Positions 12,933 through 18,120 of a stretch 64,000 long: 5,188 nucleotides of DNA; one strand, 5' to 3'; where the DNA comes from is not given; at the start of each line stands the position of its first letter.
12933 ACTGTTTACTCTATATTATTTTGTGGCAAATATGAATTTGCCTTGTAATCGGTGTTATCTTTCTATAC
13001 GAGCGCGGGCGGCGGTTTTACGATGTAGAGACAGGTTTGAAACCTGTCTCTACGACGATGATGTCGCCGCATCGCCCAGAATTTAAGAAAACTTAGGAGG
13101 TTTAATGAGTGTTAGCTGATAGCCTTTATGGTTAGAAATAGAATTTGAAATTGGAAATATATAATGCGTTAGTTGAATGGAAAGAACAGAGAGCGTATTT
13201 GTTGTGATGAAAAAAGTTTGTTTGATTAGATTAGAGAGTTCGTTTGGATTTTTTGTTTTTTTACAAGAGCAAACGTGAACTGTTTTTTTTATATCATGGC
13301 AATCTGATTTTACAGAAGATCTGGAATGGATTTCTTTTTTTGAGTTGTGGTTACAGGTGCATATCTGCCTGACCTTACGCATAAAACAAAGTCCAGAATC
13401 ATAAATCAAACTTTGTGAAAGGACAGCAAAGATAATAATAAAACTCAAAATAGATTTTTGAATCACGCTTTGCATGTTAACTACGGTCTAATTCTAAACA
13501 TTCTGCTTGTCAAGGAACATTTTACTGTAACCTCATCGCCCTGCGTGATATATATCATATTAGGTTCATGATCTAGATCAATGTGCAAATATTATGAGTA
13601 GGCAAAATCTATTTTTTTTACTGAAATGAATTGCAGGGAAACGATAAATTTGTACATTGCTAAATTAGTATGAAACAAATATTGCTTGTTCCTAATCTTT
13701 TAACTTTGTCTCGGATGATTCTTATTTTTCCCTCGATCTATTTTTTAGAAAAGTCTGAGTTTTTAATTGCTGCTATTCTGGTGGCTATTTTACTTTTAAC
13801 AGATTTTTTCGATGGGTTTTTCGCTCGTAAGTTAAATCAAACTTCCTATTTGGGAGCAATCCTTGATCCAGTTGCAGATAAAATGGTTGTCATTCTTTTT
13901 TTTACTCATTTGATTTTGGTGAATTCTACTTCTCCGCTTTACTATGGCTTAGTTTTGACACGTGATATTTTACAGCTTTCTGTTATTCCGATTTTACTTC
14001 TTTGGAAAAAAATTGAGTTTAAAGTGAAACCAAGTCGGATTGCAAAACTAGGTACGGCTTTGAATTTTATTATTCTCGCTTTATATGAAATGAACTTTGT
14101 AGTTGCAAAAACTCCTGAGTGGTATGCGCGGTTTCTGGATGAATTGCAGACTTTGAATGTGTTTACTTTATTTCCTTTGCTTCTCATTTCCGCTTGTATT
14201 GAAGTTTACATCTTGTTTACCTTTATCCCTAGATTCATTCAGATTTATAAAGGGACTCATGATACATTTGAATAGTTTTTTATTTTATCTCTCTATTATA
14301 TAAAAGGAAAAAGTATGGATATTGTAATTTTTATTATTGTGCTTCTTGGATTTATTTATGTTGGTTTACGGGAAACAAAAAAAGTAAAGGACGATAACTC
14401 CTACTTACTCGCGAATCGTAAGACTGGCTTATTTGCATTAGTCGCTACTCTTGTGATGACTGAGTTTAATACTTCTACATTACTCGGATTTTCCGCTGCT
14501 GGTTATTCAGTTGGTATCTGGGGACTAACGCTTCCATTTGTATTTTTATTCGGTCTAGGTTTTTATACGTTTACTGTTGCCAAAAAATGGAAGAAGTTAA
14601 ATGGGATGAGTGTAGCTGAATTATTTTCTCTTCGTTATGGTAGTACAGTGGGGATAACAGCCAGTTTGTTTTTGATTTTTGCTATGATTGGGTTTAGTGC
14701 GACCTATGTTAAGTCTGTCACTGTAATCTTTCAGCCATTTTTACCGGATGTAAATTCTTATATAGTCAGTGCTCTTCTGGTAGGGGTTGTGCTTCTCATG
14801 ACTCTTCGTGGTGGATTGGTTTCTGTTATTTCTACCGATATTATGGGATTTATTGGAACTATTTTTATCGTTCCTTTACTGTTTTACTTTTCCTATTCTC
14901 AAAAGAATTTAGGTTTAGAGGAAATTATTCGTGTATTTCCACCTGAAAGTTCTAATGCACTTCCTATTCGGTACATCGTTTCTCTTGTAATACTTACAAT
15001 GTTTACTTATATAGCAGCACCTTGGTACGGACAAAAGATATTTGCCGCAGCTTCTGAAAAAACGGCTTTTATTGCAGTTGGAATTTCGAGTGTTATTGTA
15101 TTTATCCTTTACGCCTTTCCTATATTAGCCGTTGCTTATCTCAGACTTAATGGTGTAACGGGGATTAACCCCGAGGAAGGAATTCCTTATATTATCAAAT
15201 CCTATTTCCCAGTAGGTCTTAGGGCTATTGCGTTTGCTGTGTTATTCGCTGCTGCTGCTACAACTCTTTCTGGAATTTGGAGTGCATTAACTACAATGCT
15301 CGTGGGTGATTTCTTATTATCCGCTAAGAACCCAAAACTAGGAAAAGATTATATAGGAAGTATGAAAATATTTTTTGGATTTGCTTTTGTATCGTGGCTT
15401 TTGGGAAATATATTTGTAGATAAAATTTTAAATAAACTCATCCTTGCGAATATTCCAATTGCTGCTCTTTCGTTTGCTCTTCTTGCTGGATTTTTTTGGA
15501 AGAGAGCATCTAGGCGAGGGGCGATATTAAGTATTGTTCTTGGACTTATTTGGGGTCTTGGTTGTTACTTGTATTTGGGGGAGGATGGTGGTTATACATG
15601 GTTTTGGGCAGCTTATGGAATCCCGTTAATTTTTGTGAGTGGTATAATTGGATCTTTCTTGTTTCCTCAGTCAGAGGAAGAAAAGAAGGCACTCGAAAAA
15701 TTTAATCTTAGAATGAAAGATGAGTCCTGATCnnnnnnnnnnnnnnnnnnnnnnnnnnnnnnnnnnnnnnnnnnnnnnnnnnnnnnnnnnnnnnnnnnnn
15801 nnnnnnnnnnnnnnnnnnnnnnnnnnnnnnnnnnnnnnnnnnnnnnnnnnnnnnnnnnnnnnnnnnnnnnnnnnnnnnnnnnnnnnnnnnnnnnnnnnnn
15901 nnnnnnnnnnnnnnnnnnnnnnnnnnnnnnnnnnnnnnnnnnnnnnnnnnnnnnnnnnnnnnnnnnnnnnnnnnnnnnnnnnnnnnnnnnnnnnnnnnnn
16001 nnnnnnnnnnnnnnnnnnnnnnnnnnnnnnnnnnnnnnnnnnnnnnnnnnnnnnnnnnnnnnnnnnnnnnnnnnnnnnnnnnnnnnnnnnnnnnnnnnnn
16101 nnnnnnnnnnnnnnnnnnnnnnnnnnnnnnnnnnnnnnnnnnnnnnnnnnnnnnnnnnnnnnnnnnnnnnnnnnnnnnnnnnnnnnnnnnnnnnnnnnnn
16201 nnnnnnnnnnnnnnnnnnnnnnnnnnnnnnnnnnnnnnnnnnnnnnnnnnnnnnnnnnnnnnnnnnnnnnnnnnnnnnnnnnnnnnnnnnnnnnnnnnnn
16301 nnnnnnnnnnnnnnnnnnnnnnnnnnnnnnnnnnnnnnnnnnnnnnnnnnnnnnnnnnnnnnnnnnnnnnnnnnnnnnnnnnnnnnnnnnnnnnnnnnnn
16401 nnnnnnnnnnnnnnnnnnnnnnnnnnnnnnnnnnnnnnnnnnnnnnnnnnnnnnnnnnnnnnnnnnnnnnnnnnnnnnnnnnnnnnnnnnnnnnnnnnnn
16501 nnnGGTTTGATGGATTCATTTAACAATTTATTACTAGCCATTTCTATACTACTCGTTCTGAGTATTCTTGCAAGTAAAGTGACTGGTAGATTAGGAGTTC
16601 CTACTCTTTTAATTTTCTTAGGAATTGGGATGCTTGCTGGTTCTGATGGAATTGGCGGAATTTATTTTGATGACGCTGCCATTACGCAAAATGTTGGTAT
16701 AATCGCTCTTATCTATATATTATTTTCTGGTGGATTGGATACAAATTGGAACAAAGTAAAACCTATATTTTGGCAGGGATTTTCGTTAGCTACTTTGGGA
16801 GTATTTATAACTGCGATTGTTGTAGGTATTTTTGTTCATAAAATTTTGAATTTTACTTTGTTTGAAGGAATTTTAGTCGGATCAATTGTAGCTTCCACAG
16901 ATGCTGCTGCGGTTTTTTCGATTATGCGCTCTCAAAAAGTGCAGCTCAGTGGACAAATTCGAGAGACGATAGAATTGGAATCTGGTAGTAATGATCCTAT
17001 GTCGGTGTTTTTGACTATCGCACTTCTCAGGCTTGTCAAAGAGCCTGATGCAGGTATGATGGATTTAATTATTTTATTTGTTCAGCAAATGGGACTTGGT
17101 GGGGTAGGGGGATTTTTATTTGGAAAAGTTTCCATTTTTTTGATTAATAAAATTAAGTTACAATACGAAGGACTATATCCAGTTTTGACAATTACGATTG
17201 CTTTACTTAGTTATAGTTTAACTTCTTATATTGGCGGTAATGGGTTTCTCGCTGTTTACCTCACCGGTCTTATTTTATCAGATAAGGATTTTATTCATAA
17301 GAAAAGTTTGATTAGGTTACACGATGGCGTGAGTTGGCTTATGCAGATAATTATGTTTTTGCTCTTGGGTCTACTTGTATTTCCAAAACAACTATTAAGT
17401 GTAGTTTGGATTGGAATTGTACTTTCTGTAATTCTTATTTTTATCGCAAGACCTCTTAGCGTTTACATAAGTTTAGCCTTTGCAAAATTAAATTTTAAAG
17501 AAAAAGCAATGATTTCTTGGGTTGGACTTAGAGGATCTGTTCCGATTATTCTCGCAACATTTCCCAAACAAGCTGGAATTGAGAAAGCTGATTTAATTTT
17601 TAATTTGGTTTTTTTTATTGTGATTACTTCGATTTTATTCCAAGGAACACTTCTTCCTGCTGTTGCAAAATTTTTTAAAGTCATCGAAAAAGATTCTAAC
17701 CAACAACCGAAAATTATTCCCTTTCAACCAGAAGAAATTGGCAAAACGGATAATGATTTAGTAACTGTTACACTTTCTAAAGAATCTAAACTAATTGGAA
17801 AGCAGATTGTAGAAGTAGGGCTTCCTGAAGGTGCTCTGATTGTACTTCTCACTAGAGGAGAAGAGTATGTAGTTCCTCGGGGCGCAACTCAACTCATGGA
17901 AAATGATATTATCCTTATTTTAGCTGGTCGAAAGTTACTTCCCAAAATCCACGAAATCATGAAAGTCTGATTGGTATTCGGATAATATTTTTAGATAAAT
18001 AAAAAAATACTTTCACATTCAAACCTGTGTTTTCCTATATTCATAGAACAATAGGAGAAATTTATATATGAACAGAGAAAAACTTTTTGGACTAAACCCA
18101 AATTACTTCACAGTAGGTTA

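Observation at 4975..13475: Two tandem operons built on one plan: small Cys/His protein, conserved operator, exported metalloprotein genes, outer-membrane barrel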

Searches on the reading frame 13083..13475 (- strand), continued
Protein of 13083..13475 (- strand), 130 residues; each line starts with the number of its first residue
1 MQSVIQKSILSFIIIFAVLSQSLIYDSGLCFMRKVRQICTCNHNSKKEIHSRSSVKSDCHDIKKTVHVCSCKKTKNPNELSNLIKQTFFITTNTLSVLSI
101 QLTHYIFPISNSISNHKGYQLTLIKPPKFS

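Call 47: find_encoding_contigs(protein=P0048, flank=9000, max_places=1)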
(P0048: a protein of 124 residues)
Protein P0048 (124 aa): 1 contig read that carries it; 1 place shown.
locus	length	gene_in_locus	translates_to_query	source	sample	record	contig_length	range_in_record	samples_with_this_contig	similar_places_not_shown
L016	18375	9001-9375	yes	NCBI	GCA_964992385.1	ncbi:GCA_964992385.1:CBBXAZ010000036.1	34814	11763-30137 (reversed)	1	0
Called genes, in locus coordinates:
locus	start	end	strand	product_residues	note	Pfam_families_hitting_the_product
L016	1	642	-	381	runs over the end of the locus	PF02771:Acyl-CoA_dh_N, PF02770:Acyl-CoA_dh_M, PF00441:Acyl-CoA_dh_1, PF08028:Acyl-CoA_dh_2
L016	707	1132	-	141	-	PF01575:MaoC_dehydratas, PF13452:FAS1_DH_region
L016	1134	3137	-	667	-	PF00501:AMP-binding, PF13193:AMP-binding_C, PF01796:OB_ChsH2_C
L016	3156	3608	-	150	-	-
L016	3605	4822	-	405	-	PF00108:Thiolase_N (faint), PF02803:Thiolase_C (faint), PF22691:Thiolase_C_1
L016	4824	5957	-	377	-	PF02803:Thiolase_C (weak), PF22691:Thiolase_C_1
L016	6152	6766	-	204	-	PF00440:TetR_N, PF17922:TetR_C_17 (weak)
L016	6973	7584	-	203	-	PF02518:HATPase_c, PF14501:HATPase_c_5 (weak)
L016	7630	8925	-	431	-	PF07696:7TMR-DISMED2, PF07695:7TMR-DISM_7TM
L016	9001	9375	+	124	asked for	PF28271:LIC_11090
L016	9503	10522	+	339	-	PF20243:MbnP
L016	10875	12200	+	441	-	PF03150:CCP_MauG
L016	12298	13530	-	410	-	-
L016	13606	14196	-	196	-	PF00440:TetR_N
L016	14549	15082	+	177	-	-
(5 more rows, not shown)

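Call 51: find_encoding_contigs(protein=P0022, flank=10000, max_places=2)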
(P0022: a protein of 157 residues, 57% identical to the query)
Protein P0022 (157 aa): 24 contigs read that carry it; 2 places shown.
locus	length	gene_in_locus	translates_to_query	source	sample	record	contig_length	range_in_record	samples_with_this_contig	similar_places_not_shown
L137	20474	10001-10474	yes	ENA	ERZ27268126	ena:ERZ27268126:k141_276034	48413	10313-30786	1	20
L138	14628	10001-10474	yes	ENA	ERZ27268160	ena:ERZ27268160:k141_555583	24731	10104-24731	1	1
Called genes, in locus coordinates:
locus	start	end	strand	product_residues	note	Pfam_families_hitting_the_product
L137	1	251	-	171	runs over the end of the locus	PF01625:PMSR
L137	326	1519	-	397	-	-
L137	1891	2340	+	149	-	-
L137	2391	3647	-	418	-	PF00696:AA_kinase, PF01842:ACT (weak), PF22468:ACT_9, PF13840:ACT_7, PF01842:ACT (weak), PF22468:ACT_9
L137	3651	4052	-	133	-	-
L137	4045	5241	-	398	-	-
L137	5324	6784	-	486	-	PF00999:Na_H_Exchanger, PF02080:TrkA_C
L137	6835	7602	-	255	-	-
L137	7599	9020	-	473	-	PF00474:SSF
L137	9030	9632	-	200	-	PF01066:CDP-OH_P_transf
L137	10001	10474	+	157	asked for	PF28271:LIC_11090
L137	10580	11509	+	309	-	PF20243:MbnP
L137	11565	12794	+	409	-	PF03150:CCP_MauG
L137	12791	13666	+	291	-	-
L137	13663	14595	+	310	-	-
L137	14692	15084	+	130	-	-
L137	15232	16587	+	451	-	-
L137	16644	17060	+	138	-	-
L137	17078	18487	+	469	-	PF13557:Phenol_MetA_deg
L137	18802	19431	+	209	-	PF03783:CsgG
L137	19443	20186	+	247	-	PF00106:adh_short, PF13561:adh_short_C2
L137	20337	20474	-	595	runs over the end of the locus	PF21088:MS_channel_1st, PF00924:MS_channel_2nd, PF21082:MS_channel_3rd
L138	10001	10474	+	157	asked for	PF28271:LIC_11090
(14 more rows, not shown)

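Call 52: find_encoding_contigs(protein=P0016, flank=10000, max_places=2)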
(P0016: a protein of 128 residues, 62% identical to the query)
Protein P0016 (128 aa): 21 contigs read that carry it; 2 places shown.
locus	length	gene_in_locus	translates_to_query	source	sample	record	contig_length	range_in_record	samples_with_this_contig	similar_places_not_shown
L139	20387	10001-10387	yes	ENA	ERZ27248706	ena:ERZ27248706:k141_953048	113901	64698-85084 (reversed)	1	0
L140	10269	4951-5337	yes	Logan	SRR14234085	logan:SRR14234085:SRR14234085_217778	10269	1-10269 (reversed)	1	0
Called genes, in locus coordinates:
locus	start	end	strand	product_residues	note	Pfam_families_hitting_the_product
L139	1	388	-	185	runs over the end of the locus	PF05685:Uma2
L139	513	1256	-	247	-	PF00106:adh_short, PF13561:adh_short_C2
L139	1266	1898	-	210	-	PF03783:CsgG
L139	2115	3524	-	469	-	PF05231:MASE1, PF00990:GGDEF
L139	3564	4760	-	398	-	-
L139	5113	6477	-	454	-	PF00291:PALP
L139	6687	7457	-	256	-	-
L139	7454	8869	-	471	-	PF00474:SSF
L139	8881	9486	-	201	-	PF01066:CDP-OH_P_transf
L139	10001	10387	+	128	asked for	PF28271:LIC_11090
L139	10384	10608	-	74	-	-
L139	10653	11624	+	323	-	PF20243:MbnP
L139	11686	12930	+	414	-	PF03150:CCP_MauG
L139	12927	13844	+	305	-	-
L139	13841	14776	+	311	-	-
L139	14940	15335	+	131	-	PF28271:LIC_11090 (weak)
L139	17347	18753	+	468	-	PF13557:Phenol_MetA_deg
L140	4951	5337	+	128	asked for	PF28271:LIC_11090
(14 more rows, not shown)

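Call 53: find_encoding_contigs(protein=P0010, flank=10000, max_places=2)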
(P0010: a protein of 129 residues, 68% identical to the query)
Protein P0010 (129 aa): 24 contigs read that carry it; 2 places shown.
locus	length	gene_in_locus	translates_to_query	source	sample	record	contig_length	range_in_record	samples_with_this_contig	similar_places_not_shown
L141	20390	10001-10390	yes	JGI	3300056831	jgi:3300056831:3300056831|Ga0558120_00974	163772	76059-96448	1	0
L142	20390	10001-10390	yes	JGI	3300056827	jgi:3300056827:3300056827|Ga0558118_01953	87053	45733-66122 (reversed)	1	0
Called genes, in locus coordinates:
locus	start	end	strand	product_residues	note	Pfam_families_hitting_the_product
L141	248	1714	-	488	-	PF00291:PALP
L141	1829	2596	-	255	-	-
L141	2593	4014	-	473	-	PF00474:SSF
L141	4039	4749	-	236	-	PF01066:CDP-OH_P_transf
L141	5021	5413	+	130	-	PF28271:LIC_11090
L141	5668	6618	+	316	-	PF20243:MbnP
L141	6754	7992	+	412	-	PF03150:CCP_MauG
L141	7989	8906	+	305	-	-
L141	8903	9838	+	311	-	-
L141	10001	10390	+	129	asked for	PF28271:LIC_11090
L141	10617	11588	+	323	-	PF20243:MbnP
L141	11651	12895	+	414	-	PF03150:CCP_MauG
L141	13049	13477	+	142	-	-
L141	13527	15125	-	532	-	PF00583:Acetyltransf_1, PF00795:CN_hydrolase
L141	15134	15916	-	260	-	PF00106:adh_short, PF02719:Polysacc_synt_2 (faint), PF08659:KR, PF13561:adh_short_C2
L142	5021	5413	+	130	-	PF28271:LIC_11090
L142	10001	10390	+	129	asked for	PF28271:LIC_11090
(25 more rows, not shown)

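Call 79: search_solved_structures(query=A4, max_evalue=10, show_alignments=3)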
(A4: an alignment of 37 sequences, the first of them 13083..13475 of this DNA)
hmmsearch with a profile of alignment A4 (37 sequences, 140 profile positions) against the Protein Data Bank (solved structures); distinct sequences matched with E-value up to 10: 0.

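Call 80: search_protein_families(library=pfam, alignment_id=A4, max_evalue=1)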
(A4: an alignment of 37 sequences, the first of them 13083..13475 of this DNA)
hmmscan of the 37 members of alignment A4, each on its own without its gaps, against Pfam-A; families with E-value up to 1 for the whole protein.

A. member 1, window:13083-13475:- (130 aa): 2 families
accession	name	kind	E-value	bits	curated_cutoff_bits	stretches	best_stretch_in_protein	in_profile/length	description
PF03547.23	Mem_trans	-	0.062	12.3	25.7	1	9-76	124-184/343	Membrane transport protein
PF11044.13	TMEMspv1-c74-12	-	0.11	13.1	25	1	9-55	8-48/49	Plectrovirus spv1-c74 ORF 12 transmembrane protein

B. families by the number of members that match (of 37 scanned): 31 families (the first 25 are shown)
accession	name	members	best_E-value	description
PF02535.28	Zip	2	0.017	ZIP Zinc transporter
PF10787.14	YfmQ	1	0.0025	Uncharacterised protein from bacillus cereus group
PF06611.17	DUF1145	1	0.0067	Protein of unknown function (DUF1145)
PF22017.1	HP1454-like_C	1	0.021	LPP20 lipofamily protein, C-terminal domain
PF10659.14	Trypan_glycop_C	1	0.021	Trypanosome variant surface glycoprotein C-terminal domain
PF12351.13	Fig1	1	0.029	Ca2+ regulator and membrane fusion protein Fig1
PF04986.18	Y2_Tnp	1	0.035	Putative transposase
PF13057.11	DUF3919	1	0.039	Protein of unknown function (DUF3919)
PF09716.15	ETRAMP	1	0.039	Malarial early transcribed membrane protein (ETRAMP)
PF25347.1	PH_PKH3_C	1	0.039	PKH3 kinase C-terminal PH domain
PF03547.23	Mem_trans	1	0.062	Membrane transport protein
PF07764.18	Omega_Repress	1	0.063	Omega Transcriptional Repressor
PF11032.14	ApoM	1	0.071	ApoM domain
PF09360.15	zf-CDGSH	1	0.087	Iron-binding zinc finger CDGSH type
PF15854.10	GPR15L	1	0.097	G-protein coupled receptor ligand 15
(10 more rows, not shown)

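Call 112: fold_search(model_id=the predicted structure, library=pdb)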
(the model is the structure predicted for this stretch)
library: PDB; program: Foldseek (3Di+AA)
matches with E <= 10: 0; with E <= 0.001: 0
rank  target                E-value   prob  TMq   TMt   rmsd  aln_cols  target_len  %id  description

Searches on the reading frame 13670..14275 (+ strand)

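Call 90: search_protein_families(library=pfam, proteins=[window:13670-14275:+], max_evalue=0.0001)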
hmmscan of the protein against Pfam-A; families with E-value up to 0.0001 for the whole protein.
window:13670-14275:+ (201 aa): 1 family
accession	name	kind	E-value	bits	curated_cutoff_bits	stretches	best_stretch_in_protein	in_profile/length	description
PF01066.26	CDP-OH_P_transf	-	3.1e-25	89.8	22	1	6-145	2-138/152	CDP-alcohol phosphatidyltransferase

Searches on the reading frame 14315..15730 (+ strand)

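Call 90: search_protein_families(library=pfam, proteins=[window:14315-15730:+], max_evalue=0.0001)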
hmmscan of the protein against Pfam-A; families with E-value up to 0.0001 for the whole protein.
window:14315-15730:+ (471 aa): 1 family
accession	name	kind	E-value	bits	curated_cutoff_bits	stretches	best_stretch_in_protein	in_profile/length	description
PF00474.23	SSF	-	1.8e-15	57.2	22.8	1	30-410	1-406/406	Sodium:solute symporter family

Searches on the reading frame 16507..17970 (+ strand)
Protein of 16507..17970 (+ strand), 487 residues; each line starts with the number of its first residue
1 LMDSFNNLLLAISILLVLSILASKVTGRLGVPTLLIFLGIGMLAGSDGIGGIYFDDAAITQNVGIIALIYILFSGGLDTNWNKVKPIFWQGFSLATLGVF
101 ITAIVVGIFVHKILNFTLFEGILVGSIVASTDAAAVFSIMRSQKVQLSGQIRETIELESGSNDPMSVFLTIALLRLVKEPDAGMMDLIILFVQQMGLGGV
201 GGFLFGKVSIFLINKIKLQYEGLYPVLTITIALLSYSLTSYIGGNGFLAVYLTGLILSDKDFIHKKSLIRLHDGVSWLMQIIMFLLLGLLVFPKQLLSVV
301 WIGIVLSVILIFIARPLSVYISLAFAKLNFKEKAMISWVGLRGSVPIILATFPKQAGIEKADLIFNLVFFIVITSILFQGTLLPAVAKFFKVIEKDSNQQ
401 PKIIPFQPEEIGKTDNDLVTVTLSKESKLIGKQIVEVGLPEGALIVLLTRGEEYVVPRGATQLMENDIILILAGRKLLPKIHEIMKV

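Call 90: search_protein_families(library=pfam, proteins=[window:16507-17970:+], max_evalue=0.0001)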
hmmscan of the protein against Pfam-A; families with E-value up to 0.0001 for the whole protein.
window:16507-17970:+ (487 aa): 2 families
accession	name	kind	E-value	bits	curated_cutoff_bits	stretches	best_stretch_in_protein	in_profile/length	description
PF00999.27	Na_H_Exchanger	-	1.3e-53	182.7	26.2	1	18-387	6-373/375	Sodium/hydrogen exchanger, transmembrane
PF02080.26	TrkA_C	-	6.4e-14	52.1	27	1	418-485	1-70/71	TrkA-C domain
